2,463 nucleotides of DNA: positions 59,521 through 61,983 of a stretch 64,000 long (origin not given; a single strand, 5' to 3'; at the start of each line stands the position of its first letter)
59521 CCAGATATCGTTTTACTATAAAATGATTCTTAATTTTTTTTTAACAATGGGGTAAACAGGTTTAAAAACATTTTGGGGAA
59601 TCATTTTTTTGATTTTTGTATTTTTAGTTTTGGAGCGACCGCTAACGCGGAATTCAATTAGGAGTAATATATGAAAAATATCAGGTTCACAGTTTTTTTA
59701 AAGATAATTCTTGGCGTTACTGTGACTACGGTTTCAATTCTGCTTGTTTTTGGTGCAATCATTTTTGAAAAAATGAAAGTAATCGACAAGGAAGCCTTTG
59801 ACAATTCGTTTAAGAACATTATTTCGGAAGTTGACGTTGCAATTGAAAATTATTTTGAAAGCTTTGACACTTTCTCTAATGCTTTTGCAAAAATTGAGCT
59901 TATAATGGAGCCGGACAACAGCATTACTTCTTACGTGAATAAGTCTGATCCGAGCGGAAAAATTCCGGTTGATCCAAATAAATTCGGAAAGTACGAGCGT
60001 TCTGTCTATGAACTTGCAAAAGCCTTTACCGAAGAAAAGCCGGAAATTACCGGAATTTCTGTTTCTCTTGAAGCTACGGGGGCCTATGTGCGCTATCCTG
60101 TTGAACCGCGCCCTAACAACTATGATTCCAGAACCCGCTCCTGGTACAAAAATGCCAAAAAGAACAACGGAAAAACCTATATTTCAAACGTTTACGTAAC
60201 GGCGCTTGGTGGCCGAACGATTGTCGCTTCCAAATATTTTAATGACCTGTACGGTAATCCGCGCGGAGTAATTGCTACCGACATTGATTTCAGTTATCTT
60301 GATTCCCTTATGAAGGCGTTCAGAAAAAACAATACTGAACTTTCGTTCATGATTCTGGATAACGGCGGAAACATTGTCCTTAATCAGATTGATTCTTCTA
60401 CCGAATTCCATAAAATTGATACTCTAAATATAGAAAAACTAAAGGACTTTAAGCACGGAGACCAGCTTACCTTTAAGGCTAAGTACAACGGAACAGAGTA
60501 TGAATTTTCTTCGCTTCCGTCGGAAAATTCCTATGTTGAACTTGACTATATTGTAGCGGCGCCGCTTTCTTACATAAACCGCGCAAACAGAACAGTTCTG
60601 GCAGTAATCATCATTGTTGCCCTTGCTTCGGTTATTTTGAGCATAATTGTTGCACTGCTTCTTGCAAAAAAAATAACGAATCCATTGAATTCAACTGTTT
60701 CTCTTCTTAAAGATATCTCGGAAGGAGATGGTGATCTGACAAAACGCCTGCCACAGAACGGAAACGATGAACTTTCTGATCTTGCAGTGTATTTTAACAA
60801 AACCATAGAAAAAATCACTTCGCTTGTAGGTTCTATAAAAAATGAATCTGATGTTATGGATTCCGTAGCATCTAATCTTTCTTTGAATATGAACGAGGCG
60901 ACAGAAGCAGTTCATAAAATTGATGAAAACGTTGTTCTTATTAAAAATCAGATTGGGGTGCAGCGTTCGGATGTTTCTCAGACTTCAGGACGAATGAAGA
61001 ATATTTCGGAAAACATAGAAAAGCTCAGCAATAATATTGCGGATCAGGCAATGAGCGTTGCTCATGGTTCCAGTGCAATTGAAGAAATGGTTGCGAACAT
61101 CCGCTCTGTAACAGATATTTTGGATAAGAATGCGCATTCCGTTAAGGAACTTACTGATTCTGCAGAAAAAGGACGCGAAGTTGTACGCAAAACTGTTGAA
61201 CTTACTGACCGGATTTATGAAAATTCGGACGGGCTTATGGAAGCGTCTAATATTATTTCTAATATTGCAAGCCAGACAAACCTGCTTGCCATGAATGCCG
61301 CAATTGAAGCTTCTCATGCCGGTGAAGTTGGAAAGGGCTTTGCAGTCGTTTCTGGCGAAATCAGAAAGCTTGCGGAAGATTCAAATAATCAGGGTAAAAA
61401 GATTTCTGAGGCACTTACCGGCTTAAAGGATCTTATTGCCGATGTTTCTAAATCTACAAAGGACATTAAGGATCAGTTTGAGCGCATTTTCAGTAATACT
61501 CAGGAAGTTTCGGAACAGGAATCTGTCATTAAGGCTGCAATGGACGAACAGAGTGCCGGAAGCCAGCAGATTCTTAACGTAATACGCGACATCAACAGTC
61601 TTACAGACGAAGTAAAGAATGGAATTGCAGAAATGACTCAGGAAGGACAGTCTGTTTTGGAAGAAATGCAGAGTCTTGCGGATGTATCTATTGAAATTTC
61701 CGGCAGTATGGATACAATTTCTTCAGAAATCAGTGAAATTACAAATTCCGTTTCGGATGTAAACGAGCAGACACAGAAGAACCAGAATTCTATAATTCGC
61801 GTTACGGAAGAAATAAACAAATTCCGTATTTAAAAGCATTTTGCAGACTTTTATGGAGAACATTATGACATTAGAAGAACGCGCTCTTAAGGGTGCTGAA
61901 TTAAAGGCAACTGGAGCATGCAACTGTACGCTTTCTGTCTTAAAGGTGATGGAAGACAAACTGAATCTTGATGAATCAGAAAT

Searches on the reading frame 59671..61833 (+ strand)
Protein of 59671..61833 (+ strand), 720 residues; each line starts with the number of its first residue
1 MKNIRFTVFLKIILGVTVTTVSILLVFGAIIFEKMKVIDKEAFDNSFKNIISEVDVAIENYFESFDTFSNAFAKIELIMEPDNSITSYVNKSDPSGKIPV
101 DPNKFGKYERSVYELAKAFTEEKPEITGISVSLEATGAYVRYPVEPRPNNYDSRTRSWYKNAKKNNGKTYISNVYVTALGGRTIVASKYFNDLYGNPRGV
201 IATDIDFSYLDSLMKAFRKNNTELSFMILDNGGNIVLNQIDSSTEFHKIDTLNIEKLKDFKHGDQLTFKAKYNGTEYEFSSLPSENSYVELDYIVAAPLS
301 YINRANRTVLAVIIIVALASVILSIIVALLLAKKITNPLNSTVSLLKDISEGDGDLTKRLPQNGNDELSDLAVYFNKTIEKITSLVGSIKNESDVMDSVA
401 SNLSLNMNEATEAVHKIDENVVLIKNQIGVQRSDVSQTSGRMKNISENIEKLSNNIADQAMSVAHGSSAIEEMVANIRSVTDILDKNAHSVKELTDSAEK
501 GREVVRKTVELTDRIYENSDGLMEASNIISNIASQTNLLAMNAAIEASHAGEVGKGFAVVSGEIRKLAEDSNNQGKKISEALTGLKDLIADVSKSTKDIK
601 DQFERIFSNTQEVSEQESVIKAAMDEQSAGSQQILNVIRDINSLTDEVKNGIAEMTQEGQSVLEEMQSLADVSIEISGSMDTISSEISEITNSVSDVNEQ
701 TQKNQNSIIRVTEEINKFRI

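Call 54: search_protein_families(library=pfam, proteins=[window:59671-61833:+], max_evalue=0.00001)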
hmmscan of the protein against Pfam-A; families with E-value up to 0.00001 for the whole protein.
window:59671-61833:+ (720 aa): 4 families
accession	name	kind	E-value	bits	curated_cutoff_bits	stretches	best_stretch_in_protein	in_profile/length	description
PF00015.26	MCPsignal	-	1.9e-29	103.1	34.6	1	490-644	3-171/172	Methyl-accepting chemotaxis protein (MCP) signalling domain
PF02743.24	dCache_1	-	3e-14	53.6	45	1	41-285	5-231/240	Cache domain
PF00672.30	HAMP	-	1.2e-09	38.7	25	1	330-382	1-51/53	HAMP domain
PF22673.2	MCP-like_PDC_1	-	8.2e-07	29.9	27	1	147-210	49-111/113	Methyl-accepting chemotaxis protein-like, first PDC sensor domain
